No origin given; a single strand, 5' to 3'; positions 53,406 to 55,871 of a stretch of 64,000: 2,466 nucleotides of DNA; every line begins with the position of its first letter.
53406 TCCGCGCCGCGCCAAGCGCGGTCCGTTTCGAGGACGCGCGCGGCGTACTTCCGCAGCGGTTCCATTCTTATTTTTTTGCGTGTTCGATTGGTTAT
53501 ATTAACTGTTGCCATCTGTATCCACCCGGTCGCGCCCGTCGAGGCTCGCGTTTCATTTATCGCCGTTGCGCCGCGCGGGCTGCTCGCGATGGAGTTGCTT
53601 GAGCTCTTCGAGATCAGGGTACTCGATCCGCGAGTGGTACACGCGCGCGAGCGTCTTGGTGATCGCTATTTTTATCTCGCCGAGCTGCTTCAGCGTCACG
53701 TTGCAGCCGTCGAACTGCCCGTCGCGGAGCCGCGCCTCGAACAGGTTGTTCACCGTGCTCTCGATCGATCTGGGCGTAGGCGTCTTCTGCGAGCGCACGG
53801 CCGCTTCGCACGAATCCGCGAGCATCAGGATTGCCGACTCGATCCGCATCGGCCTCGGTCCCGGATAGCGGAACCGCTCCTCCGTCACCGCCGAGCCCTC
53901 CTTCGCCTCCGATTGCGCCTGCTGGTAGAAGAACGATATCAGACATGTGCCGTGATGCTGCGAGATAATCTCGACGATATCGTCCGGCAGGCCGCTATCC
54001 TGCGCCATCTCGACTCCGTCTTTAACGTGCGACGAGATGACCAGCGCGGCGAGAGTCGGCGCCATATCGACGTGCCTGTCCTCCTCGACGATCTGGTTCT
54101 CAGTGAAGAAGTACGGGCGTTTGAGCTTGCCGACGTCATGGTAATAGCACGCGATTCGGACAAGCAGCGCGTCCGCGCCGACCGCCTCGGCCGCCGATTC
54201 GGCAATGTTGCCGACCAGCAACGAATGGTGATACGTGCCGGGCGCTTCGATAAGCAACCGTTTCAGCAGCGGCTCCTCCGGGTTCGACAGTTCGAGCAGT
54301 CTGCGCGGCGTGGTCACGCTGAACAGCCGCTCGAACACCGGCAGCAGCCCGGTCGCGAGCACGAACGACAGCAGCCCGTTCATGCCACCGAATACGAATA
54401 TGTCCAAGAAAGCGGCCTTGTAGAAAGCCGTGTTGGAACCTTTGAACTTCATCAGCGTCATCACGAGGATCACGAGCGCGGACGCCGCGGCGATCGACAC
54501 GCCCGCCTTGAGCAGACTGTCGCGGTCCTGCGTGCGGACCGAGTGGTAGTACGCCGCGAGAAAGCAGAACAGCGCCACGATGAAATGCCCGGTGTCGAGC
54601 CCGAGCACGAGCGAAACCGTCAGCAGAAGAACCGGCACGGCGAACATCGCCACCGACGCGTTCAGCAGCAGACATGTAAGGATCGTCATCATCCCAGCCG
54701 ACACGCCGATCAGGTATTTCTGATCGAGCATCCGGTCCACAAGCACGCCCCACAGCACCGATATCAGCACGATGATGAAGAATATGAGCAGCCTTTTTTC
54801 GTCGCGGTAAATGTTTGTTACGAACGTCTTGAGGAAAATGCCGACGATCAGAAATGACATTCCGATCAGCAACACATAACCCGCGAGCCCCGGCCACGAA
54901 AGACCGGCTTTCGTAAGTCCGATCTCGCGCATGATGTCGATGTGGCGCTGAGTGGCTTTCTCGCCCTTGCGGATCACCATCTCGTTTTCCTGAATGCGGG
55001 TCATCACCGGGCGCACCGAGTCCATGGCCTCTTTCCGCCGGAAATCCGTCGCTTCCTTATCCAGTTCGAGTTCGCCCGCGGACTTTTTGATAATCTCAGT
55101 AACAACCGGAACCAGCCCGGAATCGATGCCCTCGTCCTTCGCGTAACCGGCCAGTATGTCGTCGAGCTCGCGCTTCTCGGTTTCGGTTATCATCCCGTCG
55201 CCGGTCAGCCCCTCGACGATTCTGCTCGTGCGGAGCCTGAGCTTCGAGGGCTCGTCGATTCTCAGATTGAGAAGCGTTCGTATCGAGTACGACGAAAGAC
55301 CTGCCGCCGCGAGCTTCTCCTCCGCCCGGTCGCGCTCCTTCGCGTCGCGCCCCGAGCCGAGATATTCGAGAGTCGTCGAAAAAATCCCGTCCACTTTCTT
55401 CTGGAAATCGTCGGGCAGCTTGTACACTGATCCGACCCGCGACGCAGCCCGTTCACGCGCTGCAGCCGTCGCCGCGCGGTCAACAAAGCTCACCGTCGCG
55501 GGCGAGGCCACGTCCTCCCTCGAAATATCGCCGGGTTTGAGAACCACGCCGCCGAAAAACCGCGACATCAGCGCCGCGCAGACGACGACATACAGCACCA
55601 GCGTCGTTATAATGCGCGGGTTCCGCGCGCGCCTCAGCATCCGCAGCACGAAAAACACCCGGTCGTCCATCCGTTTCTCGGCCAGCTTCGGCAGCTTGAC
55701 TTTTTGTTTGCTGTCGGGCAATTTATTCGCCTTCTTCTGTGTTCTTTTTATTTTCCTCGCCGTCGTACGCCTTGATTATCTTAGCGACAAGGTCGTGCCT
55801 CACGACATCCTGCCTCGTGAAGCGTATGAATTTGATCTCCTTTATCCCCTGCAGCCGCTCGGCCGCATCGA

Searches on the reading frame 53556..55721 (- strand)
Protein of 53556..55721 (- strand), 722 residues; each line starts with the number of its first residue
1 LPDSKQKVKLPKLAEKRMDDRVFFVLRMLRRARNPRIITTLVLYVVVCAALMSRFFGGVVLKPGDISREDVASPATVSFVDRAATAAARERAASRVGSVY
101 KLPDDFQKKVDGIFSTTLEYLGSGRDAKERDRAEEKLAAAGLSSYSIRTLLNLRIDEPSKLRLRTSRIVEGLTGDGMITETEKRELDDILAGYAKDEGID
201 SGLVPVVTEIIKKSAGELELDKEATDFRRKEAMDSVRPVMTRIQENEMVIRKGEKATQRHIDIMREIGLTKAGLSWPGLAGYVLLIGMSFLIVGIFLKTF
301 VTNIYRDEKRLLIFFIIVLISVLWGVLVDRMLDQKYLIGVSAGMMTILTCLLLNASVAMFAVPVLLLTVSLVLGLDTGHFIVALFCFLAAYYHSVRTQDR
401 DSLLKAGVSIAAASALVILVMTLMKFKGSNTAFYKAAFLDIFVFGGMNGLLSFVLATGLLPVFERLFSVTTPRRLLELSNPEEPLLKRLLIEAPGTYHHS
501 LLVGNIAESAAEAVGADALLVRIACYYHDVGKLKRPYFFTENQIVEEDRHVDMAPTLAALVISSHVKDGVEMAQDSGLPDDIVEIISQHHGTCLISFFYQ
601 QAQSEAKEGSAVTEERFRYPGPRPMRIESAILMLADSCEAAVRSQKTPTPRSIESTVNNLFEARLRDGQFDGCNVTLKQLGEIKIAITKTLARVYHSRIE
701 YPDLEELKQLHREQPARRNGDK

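Call 84: search_protein_families(library=pfam, proteins=[window:53556-55721:-], max_evalue=0.00001)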
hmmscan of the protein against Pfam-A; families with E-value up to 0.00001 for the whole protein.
window:53556-55721:- (722 aa): 3 families
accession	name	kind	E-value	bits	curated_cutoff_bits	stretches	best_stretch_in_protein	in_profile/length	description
PF07697.16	7TMR-HDED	-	5.8e-33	115.2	27.6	1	62-270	1-223/224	7TM-HD extracellular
PF07698.17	7TM-7TMR_HD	-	1.7e-25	90.5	29.4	1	276-471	1-190/190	7TM receptor with intracellular HD hydrolase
PF01966.28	HD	-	7.2e-19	68.6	22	1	496-640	1-115/116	HD domain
